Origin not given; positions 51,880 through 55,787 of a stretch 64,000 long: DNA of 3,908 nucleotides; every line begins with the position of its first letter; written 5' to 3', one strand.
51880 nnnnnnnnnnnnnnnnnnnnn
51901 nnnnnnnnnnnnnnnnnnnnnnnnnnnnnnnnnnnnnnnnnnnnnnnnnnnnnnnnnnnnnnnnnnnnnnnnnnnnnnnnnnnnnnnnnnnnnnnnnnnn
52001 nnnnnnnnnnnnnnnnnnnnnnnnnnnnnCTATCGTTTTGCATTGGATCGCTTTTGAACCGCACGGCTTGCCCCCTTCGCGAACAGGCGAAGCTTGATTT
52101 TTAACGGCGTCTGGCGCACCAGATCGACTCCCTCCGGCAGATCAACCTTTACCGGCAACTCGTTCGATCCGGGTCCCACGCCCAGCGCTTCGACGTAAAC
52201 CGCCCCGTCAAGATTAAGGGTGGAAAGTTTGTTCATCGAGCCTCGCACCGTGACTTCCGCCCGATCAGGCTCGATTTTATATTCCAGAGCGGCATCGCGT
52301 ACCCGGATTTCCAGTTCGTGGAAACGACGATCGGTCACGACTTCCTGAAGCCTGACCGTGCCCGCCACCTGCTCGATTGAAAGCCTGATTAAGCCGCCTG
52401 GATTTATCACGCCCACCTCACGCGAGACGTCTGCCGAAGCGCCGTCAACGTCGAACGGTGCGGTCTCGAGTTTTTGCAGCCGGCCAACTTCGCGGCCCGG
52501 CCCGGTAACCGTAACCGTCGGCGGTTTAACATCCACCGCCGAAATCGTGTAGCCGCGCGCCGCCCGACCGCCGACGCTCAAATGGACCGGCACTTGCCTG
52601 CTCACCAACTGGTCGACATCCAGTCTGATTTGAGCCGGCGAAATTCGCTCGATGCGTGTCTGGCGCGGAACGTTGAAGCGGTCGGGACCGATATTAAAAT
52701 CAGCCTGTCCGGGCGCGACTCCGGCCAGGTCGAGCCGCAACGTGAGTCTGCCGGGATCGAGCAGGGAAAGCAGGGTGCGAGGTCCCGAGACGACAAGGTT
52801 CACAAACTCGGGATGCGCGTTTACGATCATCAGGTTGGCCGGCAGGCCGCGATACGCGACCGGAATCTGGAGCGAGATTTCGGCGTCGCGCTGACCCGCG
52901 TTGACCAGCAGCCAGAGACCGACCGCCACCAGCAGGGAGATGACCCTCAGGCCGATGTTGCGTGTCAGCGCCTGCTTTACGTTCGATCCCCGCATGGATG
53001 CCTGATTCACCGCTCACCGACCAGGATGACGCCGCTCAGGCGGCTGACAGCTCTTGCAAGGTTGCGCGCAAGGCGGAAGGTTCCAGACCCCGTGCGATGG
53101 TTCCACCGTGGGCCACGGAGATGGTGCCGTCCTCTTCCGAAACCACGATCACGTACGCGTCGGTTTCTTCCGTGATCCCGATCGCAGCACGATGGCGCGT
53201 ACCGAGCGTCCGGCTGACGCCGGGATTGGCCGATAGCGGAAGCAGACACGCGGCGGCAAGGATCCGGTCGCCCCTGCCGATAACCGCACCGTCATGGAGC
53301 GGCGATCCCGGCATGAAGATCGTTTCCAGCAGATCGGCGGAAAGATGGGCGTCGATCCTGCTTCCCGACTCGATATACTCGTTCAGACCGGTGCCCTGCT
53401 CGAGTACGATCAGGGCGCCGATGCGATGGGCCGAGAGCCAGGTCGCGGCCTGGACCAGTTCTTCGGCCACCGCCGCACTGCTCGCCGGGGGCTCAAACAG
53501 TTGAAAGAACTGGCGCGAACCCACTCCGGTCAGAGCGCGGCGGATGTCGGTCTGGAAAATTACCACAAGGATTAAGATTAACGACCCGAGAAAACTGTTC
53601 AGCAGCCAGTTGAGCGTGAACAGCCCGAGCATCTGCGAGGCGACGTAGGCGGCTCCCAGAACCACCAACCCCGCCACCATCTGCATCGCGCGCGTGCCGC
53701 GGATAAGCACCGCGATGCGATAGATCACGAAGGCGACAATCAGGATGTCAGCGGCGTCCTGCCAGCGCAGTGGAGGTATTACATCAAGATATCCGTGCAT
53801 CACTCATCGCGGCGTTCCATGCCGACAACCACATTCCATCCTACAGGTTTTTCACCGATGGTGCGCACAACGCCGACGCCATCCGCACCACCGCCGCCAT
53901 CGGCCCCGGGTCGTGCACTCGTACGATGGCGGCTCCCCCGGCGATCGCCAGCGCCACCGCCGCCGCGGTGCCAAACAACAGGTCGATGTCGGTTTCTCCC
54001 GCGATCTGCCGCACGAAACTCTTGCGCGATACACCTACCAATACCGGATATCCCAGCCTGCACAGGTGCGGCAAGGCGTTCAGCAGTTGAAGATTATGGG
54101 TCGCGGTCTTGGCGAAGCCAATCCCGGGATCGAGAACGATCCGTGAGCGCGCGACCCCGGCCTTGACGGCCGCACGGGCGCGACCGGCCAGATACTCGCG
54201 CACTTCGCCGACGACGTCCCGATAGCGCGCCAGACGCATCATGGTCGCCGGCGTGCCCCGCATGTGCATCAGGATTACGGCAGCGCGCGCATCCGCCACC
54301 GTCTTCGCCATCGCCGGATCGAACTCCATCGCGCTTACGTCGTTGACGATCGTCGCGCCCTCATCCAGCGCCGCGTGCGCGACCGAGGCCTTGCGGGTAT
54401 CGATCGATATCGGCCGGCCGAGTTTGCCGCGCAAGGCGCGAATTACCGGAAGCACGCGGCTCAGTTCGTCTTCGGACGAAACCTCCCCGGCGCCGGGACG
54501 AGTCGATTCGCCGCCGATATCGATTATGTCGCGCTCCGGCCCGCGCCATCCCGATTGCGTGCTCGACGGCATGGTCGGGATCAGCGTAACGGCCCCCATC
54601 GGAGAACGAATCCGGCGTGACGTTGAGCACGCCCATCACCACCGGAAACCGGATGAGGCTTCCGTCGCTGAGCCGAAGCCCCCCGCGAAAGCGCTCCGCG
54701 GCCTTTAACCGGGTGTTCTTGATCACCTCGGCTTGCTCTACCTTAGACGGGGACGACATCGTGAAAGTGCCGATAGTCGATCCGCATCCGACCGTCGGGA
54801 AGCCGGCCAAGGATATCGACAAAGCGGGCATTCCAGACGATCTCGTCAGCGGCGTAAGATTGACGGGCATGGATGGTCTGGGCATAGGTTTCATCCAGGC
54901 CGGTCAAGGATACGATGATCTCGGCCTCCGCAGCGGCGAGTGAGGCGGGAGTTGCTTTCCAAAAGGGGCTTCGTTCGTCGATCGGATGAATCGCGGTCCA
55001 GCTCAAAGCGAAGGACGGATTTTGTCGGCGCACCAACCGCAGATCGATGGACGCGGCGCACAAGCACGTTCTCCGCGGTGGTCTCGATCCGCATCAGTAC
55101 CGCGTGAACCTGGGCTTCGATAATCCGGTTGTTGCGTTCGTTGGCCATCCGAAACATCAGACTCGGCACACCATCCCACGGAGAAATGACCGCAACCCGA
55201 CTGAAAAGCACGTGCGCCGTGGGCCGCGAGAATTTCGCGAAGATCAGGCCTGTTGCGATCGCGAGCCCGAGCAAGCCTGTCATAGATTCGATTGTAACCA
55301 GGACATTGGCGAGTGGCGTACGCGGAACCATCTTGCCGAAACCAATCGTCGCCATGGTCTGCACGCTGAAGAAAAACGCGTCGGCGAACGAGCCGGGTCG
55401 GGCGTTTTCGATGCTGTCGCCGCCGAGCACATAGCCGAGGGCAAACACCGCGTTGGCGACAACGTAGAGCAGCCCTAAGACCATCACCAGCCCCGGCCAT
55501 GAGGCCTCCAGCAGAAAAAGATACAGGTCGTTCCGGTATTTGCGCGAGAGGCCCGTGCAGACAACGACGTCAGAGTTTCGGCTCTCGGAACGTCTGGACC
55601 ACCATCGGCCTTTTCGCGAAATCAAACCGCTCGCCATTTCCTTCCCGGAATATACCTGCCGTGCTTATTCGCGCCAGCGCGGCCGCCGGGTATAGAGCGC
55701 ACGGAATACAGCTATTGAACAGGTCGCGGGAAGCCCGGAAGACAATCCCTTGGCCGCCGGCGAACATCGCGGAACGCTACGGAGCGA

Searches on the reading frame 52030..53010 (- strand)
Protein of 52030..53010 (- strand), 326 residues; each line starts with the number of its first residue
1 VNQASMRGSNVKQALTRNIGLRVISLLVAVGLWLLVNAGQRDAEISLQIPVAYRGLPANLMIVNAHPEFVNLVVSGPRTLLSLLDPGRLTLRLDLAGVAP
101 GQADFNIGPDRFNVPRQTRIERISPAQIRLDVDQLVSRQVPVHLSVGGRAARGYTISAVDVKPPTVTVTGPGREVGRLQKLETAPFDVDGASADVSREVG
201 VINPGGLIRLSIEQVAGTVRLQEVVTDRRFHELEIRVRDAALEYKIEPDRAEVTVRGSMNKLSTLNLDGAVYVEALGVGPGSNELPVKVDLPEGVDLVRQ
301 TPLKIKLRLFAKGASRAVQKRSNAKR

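Call 40: search_protein_families(library=pfam, proteins=[window:52030-53010:-], max_evalue=0.0001)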
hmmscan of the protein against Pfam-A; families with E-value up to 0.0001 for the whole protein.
window:52030-53010:- (326 aa): 1 family
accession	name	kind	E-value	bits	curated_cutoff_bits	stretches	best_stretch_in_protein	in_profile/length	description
PF07949.17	YbbR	-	1.3e-20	73.9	22.3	1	140-215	1-77/81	YbbR-like protein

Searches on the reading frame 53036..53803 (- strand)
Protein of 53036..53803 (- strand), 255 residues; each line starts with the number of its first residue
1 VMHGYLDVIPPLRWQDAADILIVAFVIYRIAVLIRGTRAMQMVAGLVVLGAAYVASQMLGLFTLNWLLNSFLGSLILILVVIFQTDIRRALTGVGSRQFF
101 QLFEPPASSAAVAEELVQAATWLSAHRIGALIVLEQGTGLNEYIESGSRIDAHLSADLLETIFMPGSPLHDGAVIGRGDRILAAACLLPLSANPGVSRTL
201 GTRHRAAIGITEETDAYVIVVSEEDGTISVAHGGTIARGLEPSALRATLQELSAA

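Call 40: search_protein_families(library=pfam, proteins=[window:53036-53803:-], max_evalue=0.0001)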
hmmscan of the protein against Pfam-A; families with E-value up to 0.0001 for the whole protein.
window:53036-53803:- (255 aa): 2 families
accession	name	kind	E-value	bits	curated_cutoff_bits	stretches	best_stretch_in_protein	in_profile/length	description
PF02457.21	DAC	-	1e-41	141.7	27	1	118-235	2-118/119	DisA bacterial checkpoint controller nucleotide-binding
PF19293.4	CdaA_N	-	2.7e-08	34.3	23.8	1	14-87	7-81/81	CdaA N-terminal transmembrane domain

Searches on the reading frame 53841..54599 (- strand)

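Call 40: search_protein_families(library=pfam, proteins=[window:53841-54599:-], max_evalue=0.0001)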
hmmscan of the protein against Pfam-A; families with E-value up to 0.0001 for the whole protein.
window:53841-54599:- (252 aa): 1 family
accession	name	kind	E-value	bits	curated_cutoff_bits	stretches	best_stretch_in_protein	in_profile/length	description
PF00809.28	Pterin_bind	-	3.4e-71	240.2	25.5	1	24-229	36-244/244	Pterin binding enzyme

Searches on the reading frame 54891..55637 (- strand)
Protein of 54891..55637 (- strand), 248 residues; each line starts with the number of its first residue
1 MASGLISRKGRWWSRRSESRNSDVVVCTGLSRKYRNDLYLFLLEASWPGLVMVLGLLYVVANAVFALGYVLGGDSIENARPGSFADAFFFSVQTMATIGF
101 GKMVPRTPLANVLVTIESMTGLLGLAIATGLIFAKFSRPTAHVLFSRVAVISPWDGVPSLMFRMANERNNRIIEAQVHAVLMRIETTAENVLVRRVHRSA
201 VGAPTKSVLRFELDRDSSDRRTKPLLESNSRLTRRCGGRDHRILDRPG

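Call 83: search_protein_families(library=pfam, proteins=[window:54891-55637:-], max_evalue=0.0001)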
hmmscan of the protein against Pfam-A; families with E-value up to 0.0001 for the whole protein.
window:54891-55637:- (248 aa): 4 families
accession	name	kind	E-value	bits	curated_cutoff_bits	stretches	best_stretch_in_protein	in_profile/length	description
PF07885.22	Ion_trans_2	-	4.9e-11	42.8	22.5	1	63-135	12-76/79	Ion channel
PF01007.26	IRK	-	1.4e-08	35.2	22.7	1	33-139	20-141/141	Inward rectifier potassium channel transmembrane domain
PF17655.7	IRK_C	-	4.3e-07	30.2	22.5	1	143-194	1-52/174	Inward rectifier potassium channel C-terminal domain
PF00520.37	Ion_trans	-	4e-05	23.4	25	1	45-138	124-235/241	Ion transport protein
